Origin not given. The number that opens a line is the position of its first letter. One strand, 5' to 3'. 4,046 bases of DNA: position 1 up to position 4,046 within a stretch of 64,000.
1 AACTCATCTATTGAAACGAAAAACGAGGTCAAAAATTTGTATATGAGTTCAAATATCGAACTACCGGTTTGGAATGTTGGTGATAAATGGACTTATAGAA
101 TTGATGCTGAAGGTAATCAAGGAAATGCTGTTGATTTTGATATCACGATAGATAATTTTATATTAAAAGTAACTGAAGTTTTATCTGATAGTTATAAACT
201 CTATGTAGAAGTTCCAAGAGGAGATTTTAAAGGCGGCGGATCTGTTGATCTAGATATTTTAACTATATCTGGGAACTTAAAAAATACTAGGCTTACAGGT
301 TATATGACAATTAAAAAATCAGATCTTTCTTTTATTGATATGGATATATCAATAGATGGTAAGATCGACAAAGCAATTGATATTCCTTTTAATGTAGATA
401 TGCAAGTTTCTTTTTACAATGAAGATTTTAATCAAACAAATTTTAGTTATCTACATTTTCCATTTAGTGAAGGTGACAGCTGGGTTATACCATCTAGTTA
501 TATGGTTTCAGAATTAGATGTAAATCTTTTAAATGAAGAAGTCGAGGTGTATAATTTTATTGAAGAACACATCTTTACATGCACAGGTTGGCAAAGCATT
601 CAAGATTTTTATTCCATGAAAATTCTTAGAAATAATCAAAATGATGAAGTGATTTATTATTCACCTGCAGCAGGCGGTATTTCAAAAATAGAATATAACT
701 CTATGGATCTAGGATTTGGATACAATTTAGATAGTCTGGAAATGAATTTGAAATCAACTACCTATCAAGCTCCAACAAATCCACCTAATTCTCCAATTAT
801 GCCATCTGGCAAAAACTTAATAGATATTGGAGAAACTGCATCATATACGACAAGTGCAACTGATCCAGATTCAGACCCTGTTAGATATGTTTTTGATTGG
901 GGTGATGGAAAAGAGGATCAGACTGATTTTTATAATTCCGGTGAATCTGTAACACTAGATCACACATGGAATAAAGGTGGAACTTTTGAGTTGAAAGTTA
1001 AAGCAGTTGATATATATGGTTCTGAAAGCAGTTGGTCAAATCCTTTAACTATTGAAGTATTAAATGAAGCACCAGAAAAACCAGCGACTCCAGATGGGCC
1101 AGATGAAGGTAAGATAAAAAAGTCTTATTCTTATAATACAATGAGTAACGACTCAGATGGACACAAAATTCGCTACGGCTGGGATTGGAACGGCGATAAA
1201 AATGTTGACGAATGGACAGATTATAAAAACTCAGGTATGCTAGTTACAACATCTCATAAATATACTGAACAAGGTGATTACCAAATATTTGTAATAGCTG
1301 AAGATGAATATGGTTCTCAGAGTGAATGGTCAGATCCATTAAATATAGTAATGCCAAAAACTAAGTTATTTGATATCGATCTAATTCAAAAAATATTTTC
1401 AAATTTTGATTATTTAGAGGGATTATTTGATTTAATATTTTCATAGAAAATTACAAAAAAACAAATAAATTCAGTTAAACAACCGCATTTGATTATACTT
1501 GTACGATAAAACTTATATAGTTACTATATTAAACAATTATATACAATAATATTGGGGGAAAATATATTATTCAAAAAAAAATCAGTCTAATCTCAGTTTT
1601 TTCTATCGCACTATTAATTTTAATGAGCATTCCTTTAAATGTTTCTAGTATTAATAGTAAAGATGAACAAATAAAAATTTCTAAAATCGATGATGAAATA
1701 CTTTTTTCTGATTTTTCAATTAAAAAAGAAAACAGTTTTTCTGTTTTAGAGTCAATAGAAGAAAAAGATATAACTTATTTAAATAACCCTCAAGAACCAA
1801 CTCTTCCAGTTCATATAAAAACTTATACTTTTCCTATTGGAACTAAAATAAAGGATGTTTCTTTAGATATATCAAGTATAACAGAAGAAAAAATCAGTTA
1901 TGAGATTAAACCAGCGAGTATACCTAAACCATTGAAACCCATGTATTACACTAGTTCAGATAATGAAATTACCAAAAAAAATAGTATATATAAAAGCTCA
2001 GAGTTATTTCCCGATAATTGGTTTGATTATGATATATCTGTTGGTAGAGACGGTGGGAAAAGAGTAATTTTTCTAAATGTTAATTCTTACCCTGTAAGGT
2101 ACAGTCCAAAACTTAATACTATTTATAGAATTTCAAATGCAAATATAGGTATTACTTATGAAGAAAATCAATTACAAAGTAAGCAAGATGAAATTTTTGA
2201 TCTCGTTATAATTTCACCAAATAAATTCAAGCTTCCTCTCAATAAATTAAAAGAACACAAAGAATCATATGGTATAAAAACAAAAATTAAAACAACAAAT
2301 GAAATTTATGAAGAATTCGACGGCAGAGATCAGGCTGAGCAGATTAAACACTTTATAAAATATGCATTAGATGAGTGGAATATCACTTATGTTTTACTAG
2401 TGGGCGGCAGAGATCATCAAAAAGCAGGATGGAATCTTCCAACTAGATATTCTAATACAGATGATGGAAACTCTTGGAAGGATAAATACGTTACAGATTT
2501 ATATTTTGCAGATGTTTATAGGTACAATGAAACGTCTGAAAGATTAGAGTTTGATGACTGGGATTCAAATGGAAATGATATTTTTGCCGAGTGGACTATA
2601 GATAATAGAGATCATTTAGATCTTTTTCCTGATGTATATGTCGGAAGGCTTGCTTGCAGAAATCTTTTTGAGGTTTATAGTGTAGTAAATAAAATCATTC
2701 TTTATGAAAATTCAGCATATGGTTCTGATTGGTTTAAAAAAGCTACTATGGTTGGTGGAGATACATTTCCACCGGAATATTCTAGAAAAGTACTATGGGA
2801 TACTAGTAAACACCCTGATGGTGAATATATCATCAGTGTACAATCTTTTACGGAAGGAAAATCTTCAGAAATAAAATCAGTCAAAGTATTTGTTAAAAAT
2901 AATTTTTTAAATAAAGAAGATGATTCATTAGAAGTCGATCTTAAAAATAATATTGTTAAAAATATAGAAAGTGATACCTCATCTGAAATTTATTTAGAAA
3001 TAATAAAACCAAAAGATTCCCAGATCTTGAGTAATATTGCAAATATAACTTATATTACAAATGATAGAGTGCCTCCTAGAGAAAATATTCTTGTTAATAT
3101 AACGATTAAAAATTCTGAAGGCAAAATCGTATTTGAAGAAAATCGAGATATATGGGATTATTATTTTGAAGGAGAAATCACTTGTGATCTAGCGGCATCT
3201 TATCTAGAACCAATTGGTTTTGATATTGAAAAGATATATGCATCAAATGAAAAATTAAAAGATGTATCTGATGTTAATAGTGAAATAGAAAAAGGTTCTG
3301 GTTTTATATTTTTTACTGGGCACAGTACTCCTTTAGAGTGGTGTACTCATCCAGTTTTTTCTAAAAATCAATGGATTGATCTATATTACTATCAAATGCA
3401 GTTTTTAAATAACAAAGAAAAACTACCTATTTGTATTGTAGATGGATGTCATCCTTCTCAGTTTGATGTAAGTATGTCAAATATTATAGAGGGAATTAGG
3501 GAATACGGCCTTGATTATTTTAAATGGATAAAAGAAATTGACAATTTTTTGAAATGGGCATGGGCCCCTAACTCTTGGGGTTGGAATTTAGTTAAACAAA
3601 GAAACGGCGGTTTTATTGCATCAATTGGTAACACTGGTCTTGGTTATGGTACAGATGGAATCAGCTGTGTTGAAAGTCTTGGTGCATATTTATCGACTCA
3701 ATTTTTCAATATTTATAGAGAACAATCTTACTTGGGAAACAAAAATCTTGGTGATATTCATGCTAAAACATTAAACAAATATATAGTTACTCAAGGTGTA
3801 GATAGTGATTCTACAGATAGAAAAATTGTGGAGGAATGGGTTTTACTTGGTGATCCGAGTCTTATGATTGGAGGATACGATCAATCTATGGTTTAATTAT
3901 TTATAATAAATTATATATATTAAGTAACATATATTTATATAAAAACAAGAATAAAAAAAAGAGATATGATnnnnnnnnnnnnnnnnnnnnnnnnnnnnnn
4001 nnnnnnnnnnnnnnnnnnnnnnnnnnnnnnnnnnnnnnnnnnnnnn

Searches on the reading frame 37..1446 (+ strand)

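Call 40: search_protein_families(library=pfam, proteins=[window:37-1446:+], max_evalue=0.00001)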
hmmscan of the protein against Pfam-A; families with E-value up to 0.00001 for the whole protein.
window:37-1446:+ (469 aa): 2 families
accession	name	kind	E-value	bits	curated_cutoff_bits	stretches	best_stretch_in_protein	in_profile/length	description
PF18911.6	PKD_4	-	3.9e-13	49.7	27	1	253-341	4-85/85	PKD domain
PF00801.26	PKD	-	2.3e-10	40.8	23.5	0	262-333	11-75/80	PKD domain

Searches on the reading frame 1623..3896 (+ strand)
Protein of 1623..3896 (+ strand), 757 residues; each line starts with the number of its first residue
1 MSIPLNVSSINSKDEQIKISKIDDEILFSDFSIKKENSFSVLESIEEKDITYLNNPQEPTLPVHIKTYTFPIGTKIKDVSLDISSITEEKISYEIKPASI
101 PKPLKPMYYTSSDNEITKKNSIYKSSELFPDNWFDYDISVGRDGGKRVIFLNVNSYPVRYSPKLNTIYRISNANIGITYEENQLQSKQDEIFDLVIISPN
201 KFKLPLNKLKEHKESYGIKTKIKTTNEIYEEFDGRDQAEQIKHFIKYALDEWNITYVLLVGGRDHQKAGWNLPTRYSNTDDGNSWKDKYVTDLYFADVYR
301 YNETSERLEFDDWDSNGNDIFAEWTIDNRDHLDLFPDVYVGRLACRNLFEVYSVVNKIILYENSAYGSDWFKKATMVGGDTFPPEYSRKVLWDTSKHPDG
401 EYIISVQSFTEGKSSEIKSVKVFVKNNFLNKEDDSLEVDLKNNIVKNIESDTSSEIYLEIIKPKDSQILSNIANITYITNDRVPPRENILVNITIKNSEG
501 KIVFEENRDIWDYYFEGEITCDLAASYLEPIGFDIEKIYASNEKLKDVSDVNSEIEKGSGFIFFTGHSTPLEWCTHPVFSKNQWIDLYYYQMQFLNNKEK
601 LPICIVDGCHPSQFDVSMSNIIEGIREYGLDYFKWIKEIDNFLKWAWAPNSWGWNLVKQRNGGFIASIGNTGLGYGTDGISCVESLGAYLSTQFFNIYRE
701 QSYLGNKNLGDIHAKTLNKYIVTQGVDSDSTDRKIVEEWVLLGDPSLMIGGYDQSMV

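Call 40: search_protein_families(library=pfam, proteins=[window:1623-3896:+], max_evalue=0.00001)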
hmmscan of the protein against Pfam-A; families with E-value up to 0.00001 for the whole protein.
window:1623-3896:+ (757 aa): 1 family
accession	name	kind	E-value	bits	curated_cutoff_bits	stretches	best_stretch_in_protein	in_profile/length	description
PF01364.23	Peptidase_C25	-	1.5e-54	186.2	23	1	195-748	2-373/374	Peptidase family C25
